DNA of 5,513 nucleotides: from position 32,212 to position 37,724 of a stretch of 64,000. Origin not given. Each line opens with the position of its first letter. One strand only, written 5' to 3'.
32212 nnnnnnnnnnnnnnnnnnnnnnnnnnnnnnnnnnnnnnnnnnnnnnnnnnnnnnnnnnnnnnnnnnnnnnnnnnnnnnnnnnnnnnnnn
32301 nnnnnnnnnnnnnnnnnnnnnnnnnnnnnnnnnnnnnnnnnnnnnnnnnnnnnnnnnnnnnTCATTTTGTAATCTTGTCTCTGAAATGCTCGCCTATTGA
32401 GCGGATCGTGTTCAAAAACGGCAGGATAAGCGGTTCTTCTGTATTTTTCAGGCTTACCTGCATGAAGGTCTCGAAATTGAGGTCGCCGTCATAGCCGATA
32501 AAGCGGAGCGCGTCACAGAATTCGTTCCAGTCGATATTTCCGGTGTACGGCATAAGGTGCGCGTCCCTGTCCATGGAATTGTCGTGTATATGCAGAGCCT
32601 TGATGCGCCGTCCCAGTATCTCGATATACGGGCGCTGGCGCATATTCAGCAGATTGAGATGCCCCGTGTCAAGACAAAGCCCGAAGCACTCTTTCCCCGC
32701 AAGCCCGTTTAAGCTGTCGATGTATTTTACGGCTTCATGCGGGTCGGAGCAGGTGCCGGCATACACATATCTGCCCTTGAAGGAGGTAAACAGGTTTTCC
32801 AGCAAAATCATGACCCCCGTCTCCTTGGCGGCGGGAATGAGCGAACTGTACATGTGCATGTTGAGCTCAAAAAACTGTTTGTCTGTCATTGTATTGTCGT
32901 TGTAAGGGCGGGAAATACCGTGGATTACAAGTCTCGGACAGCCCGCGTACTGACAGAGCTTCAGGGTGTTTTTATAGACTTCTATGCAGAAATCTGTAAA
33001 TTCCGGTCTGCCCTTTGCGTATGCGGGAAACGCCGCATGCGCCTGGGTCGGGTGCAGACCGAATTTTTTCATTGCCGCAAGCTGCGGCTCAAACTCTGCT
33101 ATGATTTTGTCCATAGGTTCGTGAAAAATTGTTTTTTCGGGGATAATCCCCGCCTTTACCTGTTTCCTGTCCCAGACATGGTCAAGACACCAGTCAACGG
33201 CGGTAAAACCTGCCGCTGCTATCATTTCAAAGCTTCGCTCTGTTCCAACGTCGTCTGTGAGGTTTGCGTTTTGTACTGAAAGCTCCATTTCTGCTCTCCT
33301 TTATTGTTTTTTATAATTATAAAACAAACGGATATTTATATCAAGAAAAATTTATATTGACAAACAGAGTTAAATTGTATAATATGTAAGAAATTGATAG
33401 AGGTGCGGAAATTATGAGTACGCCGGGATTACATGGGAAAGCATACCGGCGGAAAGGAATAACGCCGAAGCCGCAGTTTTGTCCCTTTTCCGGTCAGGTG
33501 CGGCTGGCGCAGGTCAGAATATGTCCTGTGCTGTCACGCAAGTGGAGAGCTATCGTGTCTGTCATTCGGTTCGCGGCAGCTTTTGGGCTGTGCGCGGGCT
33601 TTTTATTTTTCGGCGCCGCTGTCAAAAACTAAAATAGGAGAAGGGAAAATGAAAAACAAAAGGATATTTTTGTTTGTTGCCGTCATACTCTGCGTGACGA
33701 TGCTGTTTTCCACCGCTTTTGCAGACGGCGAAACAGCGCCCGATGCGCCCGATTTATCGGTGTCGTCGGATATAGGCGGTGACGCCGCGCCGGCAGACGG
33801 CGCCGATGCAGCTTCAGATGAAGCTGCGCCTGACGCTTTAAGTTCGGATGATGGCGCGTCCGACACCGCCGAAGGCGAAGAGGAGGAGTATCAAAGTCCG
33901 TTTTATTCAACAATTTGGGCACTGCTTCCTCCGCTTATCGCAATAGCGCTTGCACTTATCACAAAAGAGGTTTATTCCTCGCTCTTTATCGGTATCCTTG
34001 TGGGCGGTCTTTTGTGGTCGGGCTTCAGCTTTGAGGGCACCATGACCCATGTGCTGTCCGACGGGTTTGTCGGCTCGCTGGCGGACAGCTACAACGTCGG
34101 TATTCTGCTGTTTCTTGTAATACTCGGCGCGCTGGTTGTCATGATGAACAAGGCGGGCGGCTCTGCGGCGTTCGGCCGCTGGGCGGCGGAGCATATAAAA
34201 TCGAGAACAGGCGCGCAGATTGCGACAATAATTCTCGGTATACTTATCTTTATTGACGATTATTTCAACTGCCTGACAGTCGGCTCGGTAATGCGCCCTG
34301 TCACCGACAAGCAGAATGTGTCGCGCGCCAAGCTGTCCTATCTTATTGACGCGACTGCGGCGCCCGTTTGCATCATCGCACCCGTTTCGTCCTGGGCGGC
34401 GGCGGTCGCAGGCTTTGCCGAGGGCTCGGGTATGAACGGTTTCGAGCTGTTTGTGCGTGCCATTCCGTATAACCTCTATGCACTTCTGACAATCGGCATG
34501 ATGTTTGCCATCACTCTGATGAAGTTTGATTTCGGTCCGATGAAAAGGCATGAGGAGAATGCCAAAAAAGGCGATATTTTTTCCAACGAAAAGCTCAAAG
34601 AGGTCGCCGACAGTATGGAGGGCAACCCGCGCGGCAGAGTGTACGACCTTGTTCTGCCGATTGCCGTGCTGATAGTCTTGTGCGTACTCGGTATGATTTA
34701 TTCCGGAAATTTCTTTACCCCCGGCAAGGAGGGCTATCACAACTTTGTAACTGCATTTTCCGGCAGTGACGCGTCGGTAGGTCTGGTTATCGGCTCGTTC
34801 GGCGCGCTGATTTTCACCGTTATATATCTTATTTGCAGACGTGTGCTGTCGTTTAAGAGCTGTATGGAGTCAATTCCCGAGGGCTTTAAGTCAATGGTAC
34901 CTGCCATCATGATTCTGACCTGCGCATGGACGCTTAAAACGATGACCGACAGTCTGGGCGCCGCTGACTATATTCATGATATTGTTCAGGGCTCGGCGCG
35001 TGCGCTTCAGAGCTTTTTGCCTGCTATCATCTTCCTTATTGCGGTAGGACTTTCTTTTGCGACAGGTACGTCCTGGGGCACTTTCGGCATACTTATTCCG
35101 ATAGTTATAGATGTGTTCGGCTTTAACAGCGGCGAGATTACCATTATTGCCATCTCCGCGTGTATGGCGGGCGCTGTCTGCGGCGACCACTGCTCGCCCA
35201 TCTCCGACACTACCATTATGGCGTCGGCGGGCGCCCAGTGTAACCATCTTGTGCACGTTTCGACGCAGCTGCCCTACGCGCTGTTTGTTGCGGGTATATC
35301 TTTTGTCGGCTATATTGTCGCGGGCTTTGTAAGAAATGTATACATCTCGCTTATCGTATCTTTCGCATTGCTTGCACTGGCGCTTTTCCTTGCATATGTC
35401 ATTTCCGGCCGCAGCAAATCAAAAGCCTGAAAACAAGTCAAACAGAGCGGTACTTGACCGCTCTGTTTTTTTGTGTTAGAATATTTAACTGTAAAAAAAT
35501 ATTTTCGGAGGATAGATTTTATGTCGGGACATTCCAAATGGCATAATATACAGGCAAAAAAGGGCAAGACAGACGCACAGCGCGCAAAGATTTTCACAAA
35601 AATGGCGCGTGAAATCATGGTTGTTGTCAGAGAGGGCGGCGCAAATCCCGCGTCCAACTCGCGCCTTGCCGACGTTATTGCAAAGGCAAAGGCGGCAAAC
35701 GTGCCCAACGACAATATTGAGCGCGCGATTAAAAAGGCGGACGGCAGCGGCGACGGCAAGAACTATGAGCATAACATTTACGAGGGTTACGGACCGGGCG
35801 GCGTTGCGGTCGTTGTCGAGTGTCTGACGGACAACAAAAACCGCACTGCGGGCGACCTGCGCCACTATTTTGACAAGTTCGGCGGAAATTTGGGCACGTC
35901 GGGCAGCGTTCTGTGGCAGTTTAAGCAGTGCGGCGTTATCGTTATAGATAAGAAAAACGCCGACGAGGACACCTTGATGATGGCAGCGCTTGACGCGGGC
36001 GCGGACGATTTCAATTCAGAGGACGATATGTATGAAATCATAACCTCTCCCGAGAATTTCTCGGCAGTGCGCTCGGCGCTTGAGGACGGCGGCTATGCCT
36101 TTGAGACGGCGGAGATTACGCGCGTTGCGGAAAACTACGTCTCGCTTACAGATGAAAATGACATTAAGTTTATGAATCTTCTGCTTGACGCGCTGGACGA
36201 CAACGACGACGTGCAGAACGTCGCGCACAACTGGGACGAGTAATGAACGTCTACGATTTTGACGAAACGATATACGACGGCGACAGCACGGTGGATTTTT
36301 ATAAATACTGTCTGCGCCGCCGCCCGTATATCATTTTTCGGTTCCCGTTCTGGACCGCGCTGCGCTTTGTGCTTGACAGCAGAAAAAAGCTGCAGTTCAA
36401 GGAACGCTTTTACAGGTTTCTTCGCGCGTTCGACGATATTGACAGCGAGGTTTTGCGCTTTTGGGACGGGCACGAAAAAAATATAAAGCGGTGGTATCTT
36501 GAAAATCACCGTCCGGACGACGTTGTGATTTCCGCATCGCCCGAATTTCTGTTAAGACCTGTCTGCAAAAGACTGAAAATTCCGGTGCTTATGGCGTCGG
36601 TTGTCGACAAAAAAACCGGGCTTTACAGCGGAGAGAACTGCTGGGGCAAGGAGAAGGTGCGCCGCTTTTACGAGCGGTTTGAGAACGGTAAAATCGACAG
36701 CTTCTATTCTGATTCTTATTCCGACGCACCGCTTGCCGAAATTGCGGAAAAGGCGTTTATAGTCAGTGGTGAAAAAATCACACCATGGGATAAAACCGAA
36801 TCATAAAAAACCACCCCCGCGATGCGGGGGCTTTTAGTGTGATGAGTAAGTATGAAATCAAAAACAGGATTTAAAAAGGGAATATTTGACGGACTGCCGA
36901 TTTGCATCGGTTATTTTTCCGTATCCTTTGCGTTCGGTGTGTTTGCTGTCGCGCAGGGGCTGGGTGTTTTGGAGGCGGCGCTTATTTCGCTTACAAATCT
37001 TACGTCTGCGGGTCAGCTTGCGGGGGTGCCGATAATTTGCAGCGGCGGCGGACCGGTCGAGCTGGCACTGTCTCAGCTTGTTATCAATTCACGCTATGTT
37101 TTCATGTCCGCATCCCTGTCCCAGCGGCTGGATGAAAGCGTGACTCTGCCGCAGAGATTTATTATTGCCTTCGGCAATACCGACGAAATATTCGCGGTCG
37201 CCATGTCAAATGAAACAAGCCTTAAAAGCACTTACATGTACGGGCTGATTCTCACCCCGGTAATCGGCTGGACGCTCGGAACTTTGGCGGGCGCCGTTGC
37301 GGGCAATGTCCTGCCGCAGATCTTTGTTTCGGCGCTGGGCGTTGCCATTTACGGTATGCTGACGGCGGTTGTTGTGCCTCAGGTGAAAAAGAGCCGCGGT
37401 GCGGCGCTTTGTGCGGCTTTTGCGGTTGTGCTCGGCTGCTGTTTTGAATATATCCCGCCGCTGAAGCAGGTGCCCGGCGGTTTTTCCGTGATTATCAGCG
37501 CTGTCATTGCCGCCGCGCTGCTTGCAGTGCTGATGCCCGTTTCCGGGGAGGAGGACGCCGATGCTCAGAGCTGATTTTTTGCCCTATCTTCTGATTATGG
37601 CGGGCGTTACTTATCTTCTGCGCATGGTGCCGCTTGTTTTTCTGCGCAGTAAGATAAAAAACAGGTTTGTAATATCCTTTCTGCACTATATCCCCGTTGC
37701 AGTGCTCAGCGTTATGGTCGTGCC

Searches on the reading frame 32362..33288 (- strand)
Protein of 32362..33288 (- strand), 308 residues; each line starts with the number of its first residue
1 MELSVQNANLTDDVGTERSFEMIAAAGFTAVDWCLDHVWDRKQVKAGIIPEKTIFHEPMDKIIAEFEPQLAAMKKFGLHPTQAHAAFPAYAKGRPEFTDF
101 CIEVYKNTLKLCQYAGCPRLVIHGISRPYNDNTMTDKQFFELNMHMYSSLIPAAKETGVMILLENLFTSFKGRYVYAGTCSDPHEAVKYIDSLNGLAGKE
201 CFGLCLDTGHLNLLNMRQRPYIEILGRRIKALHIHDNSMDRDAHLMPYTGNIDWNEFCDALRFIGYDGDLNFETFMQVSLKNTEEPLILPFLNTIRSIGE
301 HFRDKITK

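Call 32: search_protein_families(library=pfam, proteins=[window:32362-33288:-], max_evalue=0.001)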
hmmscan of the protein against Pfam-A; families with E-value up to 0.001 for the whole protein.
window:32362-33288:- (308 aa): 1 family
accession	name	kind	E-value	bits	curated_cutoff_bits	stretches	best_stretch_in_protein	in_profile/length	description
PF01261.30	AP_endonuc_2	-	3.1e-24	86.5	31.1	1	21-277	2-232/249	Xylose isomerase-like TIM barrel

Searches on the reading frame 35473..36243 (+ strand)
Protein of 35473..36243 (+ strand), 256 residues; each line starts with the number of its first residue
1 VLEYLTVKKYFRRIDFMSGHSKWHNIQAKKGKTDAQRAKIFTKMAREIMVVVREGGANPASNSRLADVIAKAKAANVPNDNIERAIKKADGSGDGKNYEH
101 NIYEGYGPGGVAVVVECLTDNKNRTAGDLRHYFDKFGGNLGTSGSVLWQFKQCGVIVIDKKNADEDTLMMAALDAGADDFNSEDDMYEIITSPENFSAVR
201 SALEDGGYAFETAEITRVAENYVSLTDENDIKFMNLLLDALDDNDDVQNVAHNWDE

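Call 33: search_protein_families(library=pfam, proteins=[window:35473-36243:+], max_evalue=0.001)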
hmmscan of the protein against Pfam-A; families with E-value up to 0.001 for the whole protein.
window:35473-36243:+ (256 aa): 2 families
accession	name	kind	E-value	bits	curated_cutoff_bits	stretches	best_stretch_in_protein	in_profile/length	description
PF01709.26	Transcrip_reg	-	1.4e-61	207.3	27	1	98-254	1-160/160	TACO1/YebC second and third domain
PF20772.2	TACO1_YebC_N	-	2.6e-32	111.5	36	1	21-91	1-72/73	TACO1/YebC protein N-terminal domain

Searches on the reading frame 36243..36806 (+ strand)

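Call 33: search_protein_families(library=pfam, proteins=[window:36243-36806:+], max_evalue=0.001)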
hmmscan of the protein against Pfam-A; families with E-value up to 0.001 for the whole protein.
window:36243-36806:+ (187 aa): 1 family
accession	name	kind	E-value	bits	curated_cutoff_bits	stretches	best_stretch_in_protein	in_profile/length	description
PF12710.13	HAD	-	4.2e-19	70.1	27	1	3-166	2-189/189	haloacid dehalogenase-like hydrolase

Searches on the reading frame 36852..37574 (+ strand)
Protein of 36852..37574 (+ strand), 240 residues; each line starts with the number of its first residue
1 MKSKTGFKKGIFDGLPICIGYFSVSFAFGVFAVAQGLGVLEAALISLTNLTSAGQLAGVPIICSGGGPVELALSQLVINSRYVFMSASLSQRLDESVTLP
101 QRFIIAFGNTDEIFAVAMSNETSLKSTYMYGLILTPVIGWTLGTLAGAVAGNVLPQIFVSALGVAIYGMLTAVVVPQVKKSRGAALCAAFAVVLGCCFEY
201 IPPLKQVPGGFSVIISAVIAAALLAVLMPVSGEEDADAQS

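Call 33: search_protein_families(library=pfam, proteins=[window:36852-37574:+], max_evalue=0.001)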
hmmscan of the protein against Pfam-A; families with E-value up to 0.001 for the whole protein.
window:36852-37574:+ (240 aa): 1 family
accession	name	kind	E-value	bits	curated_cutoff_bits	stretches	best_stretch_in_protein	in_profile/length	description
PF03591.19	AzlC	-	3.9e-39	134.7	32.1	1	16-154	1-137/137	AzlC protein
